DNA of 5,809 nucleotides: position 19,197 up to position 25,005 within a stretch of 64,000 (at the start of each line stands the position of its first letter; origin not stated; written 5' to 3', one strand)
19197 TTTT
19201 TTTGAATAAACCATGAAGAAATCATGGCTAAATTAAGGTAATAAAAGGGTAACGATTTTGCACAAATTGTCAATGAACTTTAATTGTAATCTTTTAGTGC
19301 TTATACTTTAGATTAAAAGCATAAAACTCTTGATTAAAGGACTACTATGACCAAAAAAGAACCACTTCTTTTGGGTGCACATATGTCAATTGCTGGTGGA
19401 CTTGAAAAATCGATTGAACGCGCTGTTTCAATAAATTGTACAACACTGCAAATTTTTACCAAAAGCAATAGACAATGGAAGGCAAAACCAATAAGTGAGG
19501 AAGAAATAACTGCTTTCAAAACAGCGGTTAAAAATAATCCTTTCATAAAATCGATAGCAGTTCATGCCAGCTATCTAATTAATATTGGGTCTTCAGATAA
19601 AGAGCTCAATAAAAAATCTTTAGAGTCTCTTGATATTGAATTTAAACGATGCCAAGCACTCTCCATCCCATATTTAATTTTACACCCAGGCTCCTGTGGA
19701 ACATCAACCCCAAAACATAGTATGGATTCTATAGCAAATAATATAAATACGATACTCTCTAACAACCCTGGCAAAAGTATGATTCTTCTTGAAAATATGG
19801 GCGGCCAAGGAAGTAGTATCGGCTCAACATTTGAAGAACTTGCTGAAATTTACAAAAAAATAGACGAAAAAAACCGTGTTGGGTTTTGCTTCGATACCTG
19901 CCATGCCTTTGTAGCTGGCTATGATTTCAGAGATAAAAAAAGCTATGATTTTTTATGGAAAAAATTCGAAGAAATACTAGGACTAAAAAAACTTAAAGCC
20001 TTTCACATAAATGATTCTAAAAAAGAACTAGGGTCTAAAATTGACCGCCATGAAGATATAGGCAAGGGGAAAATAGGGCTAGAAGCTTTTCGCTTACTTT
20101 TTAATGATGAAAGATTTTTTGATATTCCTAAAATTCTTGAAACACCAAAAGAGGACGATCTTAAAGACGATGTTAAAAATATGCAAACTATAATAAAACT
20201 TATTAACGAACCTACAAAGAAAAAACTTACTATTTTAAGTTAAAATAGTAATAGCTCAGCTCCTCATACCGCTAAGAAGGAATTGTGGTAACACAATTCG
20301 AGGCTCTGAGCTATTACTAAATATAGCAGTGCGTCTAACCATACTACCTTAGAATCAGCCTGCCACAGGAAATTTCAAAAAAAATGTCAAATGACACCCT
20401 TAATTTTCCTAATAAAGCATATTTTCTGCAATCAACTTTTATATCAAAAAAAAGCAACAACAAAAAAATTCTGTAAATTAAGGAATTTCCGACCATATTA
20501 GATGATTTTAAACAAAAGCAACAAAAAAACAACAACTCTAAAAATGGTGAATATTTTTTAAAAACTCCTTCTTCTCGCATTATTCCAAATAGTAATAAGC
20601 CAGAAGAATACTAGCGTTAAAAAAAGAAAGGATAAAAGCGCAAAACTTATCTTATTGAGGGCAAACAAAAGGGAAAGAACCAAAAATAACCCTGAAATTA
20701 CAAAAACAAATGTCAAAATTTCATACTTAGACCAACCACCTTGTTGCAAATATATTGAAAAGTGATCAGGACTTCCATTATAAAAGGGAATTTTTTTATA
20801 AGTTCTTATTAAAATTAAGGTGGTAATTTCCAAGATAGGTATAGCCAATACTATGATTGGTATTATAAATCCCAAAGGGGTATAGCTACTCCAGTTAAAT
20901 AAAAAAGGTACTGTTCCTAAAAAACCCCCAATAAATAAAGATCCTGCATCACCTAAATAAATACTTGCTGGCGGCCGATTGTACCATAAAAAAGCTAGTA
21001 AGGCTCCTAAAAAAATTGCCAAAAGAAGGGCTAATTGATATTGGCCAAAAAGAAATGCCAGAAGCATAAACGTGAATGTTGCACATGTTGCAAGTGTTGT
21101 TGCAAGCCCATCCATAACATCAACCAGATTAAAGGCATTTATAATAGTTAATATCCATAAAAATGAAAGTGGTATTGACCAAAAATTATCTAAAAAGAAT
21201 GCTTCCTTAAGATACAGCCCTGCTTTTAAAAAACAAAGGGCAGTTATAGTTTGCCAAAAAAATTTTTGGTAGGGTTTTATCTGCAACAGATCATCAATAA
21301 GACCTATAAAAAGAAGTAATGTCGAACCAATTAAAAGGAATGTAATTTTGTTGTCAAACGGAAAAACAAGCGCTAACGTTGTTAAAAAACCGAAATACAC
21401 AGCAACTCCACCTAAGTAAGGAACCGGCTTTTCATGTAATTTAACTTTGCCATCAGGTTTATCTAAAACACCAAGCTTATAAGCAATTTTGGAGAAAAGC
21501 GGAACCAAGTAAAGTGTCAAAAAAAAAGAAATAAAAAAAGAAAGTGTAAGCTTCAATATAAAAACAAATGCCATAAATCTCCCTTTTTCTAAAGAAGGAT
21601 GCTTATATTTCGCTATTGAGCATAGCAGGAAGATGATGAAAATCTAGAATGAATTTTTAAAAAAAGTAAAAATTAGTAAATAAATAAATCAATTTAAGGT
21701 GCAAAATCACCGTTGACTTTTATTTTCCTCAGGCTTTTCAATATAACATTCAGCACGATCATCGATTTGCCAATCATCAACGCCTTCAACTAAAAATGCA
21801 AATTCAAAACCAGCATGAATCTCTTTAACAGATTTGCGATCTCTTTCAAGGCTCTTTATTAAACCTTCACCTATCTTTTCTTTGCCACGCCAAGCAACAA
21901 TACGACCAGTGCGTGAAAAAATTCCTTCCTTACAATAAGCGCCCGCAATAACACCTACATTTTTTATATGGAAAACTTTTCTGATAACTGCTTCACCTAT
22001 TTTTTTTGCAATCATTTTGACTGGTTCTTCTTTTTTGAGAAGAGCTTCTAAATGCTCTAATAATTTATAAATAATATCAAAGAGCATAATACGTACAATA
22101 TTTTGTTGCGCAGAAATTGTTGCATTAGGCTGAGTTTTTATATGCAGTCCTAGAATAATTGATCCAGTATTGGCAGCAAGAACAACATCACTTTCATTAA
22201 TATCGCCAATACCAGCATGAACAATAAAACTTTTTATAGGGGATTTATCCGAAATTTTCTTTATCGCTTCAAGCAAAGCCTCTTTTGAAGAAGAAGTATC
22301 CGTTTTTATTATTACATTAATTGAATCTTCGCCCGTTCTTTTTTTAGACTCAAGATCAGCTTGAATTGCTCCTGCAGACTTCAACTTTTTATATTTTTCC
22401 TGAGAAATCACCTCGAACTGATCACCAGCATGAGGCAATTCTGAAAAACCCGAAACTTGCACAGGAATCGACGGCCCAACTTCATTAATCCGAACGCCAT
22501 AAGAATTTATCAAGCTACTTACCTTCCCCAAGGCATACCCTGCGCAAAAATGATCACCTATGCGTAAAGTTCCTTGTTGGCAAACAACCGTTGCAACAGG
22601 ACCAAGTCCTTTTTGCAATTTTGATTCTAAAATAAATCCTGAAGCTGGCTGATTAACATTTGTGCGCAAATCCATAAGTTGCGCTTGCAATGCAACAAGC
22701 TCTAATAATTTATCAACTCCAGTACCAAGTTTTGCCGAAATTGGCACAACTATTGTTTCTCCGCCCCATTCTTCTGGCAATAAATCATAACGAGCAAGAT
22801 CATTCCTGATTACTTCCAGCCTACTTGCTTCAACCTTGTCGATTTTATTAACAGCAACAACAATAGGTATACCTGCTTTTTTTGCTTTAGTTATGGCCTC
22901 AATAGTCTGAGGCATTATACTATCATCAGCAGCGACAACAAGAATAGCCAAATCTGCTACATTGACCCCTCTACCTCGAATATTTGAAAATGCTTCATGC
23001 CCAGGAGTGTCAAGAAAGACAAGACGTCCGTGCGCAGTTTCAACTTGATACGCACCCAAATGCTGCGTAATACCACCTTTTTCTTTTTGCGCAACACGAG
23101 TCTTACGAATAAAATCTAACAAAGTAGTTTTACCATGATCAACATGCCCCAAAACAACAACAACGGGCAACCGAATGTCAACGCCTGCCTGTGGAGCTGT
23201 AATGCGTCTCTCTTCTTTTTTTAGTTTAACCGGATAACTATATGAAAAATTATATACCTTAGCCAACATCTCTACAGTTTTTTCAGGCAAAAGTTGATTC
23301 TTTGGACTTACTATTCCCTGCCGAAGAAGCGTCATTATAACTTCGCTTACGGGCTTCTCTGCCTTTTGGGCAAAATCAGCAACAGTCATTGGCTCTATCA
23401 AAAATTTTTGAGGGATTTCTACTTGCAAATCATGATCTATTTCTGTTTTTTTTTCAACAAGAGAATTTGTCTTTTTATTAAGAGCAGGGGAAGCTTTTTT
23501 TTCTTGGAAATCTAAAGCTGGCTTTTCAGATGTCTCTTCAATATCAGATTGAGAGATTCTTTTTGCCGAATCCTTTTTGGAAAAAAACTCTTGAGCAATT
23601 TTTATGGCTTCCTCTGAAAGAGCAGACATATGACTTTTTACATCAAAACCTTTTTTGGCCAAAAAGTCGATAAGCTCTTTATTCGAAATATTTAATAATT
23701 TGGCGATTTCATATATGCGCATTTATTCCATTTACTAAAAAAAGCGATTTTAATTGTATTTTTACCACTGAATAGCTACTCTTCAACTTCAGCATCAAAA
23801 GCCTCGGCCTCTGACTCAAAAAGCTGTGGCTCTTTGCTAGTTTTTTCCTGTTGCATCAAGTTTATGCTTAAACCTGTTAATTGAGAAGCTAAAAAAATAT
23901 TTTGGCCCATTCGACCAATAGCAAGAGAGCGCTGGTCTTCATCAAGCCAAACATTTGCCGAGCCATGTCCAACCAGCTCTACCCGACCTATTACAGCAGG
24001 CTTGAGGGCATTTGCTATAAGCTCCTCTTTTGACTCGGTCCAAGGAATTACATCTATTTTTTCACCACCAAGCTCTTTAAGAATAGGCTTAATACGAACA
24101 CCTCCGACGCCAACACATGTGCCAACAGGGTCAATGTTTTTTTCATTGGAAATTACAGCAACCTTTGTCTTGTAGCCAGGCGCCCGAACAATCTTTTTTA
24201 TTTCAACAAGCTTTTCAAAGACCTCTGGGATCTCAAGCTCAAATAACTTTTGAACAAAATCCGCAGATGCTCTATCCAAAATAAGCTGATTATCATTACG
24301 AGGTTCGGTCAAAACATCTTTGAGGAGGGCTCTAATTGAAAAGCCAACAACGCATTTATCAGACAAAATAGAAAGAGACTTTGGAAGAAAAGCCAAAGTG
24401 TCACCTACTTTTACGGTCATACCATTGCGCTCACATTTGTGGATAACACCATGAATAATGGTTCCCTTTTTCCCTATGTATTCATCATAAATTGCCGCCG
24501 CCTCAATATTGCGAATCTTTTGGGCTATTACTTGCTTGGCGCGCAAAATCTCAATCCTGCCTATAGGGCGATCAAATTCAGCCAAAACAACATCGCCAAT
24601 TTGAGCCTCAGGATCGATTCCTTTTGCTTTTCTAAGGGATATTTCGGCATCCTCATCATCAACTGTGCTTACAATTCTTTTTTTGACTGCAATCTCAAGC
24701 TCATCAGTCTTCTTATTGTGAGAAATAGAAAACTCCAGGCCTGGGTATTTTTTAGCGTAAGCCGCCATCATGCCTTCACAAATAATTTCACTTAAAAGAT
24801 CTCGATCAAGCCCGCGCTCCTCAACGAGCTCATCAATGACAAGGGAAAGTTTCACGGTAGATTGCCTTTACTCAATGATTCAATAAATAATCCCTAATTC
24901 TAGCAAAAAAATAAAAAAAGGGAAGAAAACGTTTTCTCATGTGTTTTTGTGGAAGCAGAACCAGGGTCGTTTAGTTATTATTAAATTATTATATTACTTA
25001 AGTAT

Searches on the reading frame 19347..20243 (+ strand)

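Call 7: search_protein_families(library=ncbifam, proteins=[window:19347-20243:+])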
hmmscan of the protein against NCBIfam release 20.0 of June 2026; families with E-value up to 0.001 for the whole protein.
window:19347-20243:+ (298 aa): 6 families
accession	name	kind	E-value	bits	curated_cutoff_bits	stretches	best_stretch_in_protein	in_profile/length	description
TIGR00587.1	nfo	subfamily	6.8e-93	310.9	129.65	1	8-279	2-276/279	deoxyribonuclease IV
NF002197.0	PRK01060.1-2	equivalog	3.8e-88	295.3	376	1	5-273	8-278/289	deoxyribonuclease IV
NF002199.0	PRK01060.1-4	equivalog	2.6e-84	282.7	315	1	9-282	4-278/282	deoxyribonuclease IV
NF002196.0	PRK01060.1-1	equivalog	8.1e-70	235.4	333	1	7-288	2-283/297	deoxyribonuclease IV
NF002198.0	PRK01060.1-3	equivalog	2.4e-29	102.7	244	1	8-280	4-249/253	deoxyribonuclease IV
NF041277.1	coba_remo_CbiR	equivalog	0.00022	20.8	105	1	70-207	62-182/249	cobamide remodeling phosphodiesterase CbiR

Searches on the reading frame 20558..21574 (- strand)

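Call 7: search_protein_families(library=ncbifam, proteins=[window:20558-21574:-])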
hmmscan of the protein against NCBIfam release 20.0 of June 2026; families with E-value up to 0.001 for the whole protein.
window:20558-21574:- (338 aa): 3 families
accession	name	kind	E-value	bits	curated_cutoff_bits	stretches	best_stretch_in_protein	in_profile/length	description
TIGR02380.1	ECA_wecA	exception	5.6e-30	104.7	326.05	1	12-328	3-334/346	UDP-N-acetylglucosamine--undecaprenyl-phosphate N-acetylglucosaminephosphotransferase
NF053644.1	MraY_archaea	equivalog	6.5e-25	88.2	450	2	102-254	151-303/340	pseudomurein biosynthesis MraY family phospho-N-acetylmuramoyl-pentapeptide-transferase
TIGR00445.1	mraY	equivalog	1.3e-19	70.9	192.05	1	40-303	24-316/321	phospho-N-acetylmuramoyl-pentapeptide-transferase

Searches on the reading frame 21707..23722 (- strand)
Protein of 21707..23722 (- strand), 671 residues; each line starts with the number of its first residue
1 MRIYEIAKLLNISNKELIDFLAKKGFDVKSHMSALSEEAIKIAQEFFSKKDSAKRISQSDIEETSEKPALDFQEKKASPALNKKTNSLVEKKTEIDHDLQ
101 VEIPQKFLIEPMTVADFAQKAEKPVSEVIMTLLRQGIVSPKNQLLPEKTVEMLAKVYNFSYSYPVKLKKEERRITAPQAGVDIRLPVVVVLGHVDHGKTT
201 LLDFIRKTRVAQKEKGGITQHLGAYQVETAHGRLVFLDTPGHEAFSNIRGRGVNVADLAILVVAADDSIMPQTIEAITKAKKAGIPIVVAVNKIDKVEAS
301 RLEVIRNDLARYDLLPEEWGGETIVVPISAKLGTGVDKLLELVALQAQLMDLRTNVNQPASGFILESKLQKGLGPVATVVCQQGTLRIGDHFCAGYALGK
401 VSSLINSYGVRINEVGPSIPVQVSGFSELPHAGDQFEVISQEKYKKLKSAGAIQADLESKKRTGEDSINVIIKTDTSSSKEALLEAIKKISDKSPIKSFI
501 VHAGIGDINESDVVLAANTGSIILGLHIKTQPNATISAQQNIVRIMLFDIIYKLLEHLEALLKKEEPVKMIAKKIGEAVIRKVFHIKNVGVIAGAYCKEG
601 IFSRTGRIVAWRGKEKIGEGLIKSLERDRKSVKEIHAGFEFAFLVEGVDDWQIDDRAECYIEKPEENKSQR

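Call 7: search_protein_families(library=ncbifam, proteins=[window:21707-23722:-])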
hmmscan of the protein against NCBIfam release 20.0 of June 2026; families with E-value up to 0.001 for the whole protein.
window:21707-23722:- (671 aa): 43 families (the best 25 are shown)
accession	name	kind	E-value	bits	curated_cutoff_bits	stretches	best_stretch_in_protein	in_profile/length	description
TIGR00487.1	IF-2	equivalog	7e-164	546.8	424.4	1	108-663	8-580/587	translation initiation factor IF-2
NF003078.0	PRK04004.1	equivalog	4e-68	230.5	468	2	181-299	7-143/598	translation initiation factor IF-2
TIGR00491.2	aIF-2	equivalog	2.2e-60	204.8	554.75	4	233-299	70-136/591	translation initiation factor IF-2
NF011418.0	PRK14845.1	equivalog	5e-50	170.2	756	2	199-299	475-593/1049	translation initiation factor IF-2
TIGR00475.1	selB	equivalog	2.7e-31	108.9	242.25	1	188-392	3-209/581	selenocysteine-specific translation elongation factor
TIGR00231.1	small_GTP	domain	4.9e-29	101.2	42.5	1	186-343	4-162/164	GTP-binding protein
NF008969.0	PRK12317.1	subfamily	9.9e-20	70.5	502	1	213-336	66-194/426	elongation factor 1-alpha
NF009373.0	PRK12736.1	subfamily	2.8e-18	65.9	452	1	190-390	17-241/394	elongation factor Tu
TIGR03680.1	eif2g_arch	equivalog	1.7e-17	63.7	514.5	1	232-361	81-208/407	translation initiation factor IF-2 subunit gamma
NF003077.0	PRK04000.1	equivalog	1.7e-16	60.4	315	1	232-361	85-212/412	translation initiation factor IF-2 subunit gamma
NF009372.0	PRK12735.1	subfamily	2.6e-16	59.4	479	1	190-340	17-185/396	elongation factor Tu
NF000766.0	PRK00049.1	subfamily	4.3e-16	58.7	449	1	190-333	17-178/396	elongation factor Tu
TIGR00485.1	EF-Tu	equivalog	5.7e-16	58.2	522.4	1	190-390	17-241/394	elongation factor Tu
TIGR01394.1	TypA_BipA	equivalog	1.6e-15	56.4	757.3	1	188-307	4-139/594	translational GTPase TypA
TIGR01393.1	lepA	equivalog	3.1e-15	55.6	533.9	1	190-392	8-222/595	translation elongation factor 4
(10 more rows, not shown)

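Call 32: find_encoding_contigs(protein=window:21707-23722:-, flank=10000, max_places=4)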
Protein window:21707-23722:- (671 aa): no gene with exactly this product is on record in the collection.

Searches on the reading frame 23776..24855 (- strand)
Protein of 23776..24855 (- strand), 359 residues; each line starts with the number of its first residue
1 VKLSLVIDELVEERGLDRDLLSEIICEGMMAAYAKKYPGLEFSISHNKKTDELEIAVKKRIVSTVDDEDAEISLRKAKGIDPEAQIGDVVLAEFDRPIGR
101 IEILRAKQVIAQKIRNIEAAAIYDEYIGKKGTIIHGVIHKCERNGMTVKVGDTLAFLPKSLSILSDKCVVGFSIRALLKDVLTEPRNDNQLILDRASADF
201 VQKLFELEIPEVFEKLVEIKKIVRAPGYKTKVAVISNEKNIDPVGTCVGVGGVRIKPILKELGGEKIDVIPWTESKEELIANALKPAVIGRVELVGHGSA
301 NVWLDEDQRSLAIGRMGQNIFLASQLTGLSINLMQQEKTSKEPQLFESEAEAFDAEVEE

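Call 7: search_protein_families(library=ncbifam, proteins=[window:23776-24855:-])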
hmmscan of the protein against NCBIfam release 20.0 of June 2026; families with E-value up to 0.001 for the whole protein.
window:23776-24855:- (359 aa): 4 families
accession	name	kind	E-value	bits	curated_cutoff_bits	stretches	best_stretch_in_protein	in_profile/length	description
TIGR01953.1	NusA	equivalog_domain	3.5e-97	325.5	253.4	1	5-337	4-339/340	transcription termination factor NusA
NF006645.0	PRK09202.4-5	equivalog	7.3e-50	170.1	532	1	4-349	20-383/540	transcription termination/antitermination protein NusA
NF006642.0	PRK09202.4-1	equivalog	1.4e-28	99.8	687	1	65-349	95-387/614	transcription termination/antitermination protein NusA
TIGR01952.1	nusA_arch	equivalog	2.1e-08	34.6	74.35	1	243-327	43-129/141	NusA-like transcription termination signal-binding factor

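Call 10: find_related_loci(query=window:23776-24855:-, collection=genome_contigs, flank=10000)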
Query window:23776-24855:- (359 aa) in genome_contigs; peptide patterns used: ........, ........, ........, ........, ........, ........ (x = any residue, [..] = any of these).
600 stretches matched a pattern (row limit reached: there are more); 456 encode a relative of the query (tblastn E <= 1e-3); the best 80 are kept; 80 distinct loci.
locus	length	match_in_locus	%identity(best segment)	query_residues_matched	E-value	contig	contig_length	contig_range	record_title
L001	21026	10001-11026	73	1-342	3e-160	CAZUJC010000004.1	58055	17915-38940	MAG TPA_asm: uncultured Pseudomonadota bacterium isolate SRP150892_co2_472 genome assembly, contig: NODE_558_length_5805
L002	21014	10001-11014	66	1-339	8e-146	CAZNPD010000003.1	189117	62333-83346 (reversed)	MAG TPA_asm: uncultured Pseudomonadota bacterium isolate binchicken_co1_101 genome assembly, contig: NODE_56_length_1891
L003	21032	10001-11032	64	1-345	4e-145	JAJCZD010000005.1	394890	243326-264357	MAG: Candidatus Dependentiae bacterium isolate OFTM184 OFTM184_4, whole genome shotgun sequence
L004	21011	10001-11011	64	6-341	2e-142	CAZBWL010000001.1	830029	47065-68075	MAG TPA_asm: uncultured Pseudomonadota bacterium isolate SRP242652_co2_172 genome assembly, contig: NODE_2_length_830029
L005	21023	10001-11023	63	1-341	7e-142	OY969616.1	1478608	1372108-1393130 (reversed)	MAG: uncultured bacterium isolate MFD04463.bin.c.16 genome assembly, chromosome: 1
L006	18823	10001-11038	62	6-350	2e-140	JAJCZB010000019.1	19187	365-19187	MAG: Candidatus Dependentiae bacterium isolate OFTM129 OFTM129_18, whole genome shotgun sequence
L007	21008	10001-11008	64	1-337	5e-140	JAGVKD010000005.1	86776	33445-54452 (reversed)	MAG: Candidatus Babeliales bacterium isolate SW_44 c_000000010865, whole genome shotgun sequence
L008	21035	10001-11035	62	6-350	2e-138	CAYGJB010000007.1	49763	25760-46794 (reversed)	MAG TPA_asm: uncultured Pseudomonadota bacterium isolate ERP117304_co1_161 genome assembly, contig: NODE_810_length_4976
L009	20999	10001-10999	38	7-334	1e-68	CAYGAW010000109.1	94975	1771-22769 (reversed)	MAG TPA_asm: uncultured Anaerolineales bacterium isolate ERP108616_co1_293 genome assembly, contig: k119_953135, whole g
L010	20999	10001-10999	38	7-334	3e-68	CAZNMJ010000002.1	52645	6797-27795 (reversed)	MAG TPA_asm: uncultured Anaerolineales bacterium isolate SRP239594_co1_144 genome assembly, contig: NODE_72_length_52645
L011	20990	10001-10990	40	5-333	4e-66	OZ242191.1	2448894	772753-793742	MAG: Dehalococcoidia bacterium isolate de6f4d66-2acb-4fd1-9b53-abb1080e863f genome assembly, chromosome: 1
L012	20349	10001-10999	38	7-334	6e-66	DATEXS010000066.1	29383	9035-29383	MAG TPA_asm: Anaerolineae bacterium isolate SMAG_U8425 k141_10845, whole genome shotgun sequence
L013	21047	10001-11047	38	5-344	1e-65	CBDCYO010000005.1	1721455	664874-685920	MAG: Dehalococcoidia bacterium isolate 63611516-fa43-4063-b574-94f25a32ee57 genome assembly, contig: chromosome_2, whole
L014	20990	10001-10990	40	5-333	9e-66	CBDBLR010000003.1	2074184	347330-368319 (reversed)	MAG: Dehalococcoidia bacterium isolate b0ff33b4-6d30-44c2-b05f-a31f5125ac2a genome assembly, contig: contig_3, whole gen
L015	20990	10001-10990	40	5-333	1e-65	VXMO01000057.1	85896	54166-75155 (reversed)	MAG: Dehalococcoidia bacterium isolate SB0661_bin_39 NODE_342_length_85896_cov_23.503431, whole genome shotgun sequence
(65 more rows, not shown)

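Call 27: find_encoding_contigs(protein=window:23776-24855:-, flank=10000, max_places=6)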
Protein window:23776-24855:- (359 aa): no gene with exactly this product is on record in the collection.

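Call 52: find_homologous_proteins(query=window:23776-24855:-, max_evalue=1e-40)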
Query window:23776-24855:- (359 aa): 7770 proteins with E <= 1e-40 among 8000 candidates; the best 120 are listed.
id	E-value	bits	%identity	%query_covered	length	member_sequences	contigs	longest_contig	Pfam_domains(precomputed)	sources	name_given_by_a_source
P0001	2.9e-226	768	100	100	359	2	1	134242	PF13184.13,PF26594.2,PF08529.17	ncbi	-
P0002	6.0e-187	639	84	97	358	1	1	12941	PF13184.13,PF26594.2,PF08529.17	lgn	-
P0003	6.3e-179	613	82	94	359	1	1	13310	PF13184.13,PF26594.2,PF08529.17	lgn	-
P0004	5.3e-174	597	77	99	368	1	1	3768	PF13184.13,PF26594.2,PF08529.17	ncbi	-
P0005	2.5e-169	581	77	94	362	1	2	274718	PF13184.13,PF26594.2,PF08529.17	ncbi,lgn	ncbi:MAG: transcription termination factor NusA [Candidatus Babeliales bacterium]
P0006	5.2e-169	580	79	93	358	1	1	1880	PF13184.13,PF26594.2,PF08529.17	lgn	-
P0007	5.6e-162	557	74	96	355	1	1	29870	PF13184.13,PF26594.2,PF08529.17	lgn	-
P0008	6.7e-162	557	76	94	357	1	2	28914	PF13184.13,PF26594.2,PF08529.17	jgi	jgi:transcription termination/antitermination protein NusA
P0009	7.0e-162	557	74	96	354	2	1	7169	PF13184.13,PF26594.2,PF08529.17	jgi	jgi:transcription termination/antitermination protein NusA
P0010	2.3e-161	555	74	96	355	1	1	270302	PF13184.13,PF26594.2,PF08529.17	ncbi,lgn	ncbi:MAG: transcription termination factor NusA [Candidatus Babeliales bacterium]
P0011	1.0e-160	553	74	96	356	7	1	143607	PF13184.13,PF26594.2,PF08529.17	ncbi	-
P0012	3.4e-160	551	75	94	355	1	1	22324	PF13184.13,PF26594.2,PF08529.17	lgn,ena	-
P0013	2.6e-159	548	73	97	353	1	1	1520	PF13184.13,PF26594.2,PF08529.17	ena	-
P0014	2.8e-159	548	72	98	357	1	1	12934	PF13184.13,PF26594.2,PF08529.17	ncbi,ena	-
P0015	2.9e-159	548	76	93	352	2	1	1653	PF13184.13,PF26594.2,PF08529.17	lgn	-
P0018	5.7e-158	544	73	94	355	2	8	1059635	PF13184.13,PF26594.2,PF08529.17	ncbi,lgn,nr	ncbi:MAG TPA: transcription termination factor NusA [Candidatus Babeliales bacterium]|nr:transcripti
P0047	7.0e-149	514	71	95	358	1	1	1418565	PF13184.13,PF26594.2,PF08529.17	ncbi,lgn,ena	-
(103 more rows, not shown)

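Call 53: find_encoding_contigs(protein=P0001, flank=10000, max_places=3)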
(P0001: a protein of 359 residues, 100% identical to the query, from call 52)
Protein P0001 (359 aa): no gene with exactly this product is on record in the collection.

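Call 54: find_encoding_contigs(protein=P0018, flank=10000, max_places=2)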
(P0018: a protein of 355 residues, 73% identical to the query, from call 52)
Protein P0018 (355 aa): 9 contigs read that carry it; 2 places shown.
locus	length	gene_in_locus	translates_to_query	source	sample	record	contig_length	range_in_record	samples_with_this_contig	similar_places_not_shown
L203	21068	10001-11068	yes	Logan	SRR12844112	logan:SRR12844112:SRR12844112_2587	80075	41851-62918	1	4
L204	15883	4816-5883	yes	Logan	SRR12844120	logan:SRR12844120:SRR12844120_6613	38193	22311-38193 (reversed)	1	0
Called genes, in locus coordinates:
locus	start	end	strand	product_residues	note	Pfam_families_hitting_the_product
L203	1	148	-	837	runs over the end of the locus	PF03477:ATP-cone, PF00317:Ribonuc_red_lgN, PF02867:Ribonuc_red_lgC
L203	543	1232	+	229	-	PF14595:Thioredoxin_9 (weak), PF00085:Thioredoxin, PF13098:Thioredoxin_2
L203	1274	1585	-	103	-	-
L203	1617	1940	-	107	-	-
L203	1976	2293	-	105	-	-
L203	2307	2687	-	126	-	-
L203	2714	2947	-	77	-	-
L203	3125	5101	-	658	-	PF03030:H_PPase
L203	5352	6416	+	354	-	PF00852:Glyco_transf_10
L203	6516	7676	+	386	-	PF03772:Competence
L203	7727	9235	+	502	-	PF03415:Peptidase_C11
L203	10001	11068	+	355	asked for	PF08529:NusA_N, PF13184:KH_NusA_1st, PF26594:KH_NusA_2nd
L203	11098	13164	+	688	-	PF04760:IF2_N, PF03193:RsgA_GTPase (faint), PF00009:GTP_EFTU, PF01926:MMR_HSR1, PF22042:EF-G_D2, PF11987:IF-2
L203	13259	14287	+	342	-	PF00953:Glycos_transf_4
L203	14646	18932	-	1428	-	-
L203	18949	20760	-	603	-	-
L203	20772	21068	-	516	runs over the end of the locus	-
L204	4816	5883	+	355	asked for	PF08529:NusA_N, PF13184:KH_NusA_1st, PF26594:KH_NusA_2nd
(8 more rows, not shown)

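Call 55: find_encoding_contigs(protein=P0047, flank=10000, max_places=2)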
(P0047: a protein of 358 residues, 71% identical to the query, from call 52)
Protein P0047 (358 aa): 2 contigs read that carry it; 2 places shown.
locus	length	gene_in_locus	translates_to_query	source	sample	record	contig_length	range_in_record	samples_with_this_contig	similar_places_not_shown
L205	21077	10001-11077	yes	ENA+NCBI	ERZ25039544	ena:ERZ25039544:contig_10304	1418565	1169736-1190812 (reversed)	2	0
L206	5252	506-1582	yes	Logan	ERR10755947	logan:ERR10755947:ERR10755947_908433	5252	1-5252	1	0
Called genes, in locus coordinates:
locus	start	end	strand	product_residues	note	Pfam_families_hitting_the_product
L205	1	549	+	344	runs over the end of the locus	-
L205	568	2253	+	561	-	PF02470:MlaD, PF28544:Helical_needle (weak), PF27164:Aq_493_lipo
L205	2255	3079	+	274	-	-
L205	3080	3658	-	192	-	-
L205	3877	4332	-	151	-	PF02130:YbeY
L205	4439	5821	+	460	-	PF03951:Gln-synt_N, PF00120:Gln-synt_C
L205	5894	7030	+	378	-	PF13567:DUF4131 (weak), PF03772:Competence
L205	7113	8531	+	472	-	PF03415:Peptidase_C11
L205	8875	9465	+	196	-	PF03167:UDG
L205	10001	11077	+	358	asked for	PF08529:NusA_N, PF13184:KH_NusA_1st, PF26594:KH_NusA_2nd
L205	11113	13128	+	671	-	PF04760:IF2_N, PF10662:PduV-EutP (faint), PF00009:GTP_EFTU, PF00071:Ras (faint), PF01926:MMR_HSR1, PF16897:MMR_HSR1_Xtn (faint), PF22042:EF-G_D2, PF11987:IF-2, +1 more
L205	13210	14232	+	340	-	PF00953:Glycos_transf_4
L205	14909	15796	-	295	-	PF01261:AP_endonuc_2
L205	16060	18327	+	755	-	-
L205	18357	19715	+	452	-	PF23381:Beta-prop_IFT122_1st (faint)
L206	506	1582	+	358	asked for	PF08529:NusA_N, PF13184:KH_NusA_1st, PF26594:KH_NusA_2nd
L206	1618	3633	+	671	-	PF04760:IF2_N, PF10662:PduV-EutP (faint), PF00009:GTP_EFTU, PF00071:Ras (faint), PF01926:MMR_HSR1, PF16897:MMR_HSR1_Xtn (faint), PF22042:EF-G_D2, PF11987:IF-2, +1 more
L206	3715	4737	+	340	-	PF00953:Glycos_transf_4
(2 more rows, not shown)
